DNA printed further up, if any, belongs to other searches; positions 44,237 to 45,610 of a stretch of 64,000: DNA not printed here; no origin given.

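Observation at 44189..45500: G+C-rich single-gene island encoding a lipoprotein, driven by a textbook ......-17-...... promoter with a long structured leader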

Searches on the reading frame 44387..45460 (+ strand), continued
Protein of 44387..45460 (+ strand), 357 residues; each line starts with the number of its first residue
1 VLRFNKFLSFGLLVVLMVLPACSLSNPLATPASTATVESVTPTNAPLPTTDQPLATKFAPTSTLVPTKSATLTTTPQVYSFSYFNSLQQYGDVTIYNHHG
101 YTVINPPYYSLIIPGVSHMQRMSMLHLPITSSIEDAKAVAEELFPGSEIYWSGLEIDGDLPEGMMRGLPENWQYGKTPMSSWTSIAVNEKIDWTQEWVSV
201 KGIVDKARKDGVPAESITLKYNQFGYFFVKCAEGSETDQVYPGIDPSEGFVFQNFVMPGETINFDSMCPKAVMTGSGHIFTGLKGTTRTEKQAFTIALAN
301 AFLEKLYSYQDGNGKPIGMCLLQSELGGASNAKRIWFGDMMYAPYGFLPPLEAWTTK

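Call 84: search_protein_families(library=ncbifam, proteins=[window:44387-45460:+], max_evalue=0.1)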
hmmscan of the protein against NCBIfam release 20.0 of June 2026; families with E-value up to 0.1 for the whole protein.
window:44387-45460:+ (357 aa): 0 families

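Call 85: search_protein_families(library=phrogs, proteins=[window:44387-45460:+], max_evalue=0.1)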
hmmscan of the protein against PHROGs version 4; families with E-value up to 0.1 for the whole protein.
window:44387-45460:+ (357 aa): 0 families

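Call 112: search_dna_similar(query=window:44387-45460:+, collection=phages, mode=protein, max_evalue=0.001, max_rows=5)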
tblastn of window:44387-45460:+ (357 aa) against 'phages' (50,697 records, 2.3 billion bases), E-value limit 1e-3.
No match.

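Call 113: search_dna_similar(query=window:44387-45460:+, collection=plasmids, mode=protein, max_evalue=0.001, max_rows=5)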
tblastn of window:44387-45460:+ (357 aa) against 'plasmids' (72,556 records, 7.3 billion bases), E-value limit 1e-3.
No match.
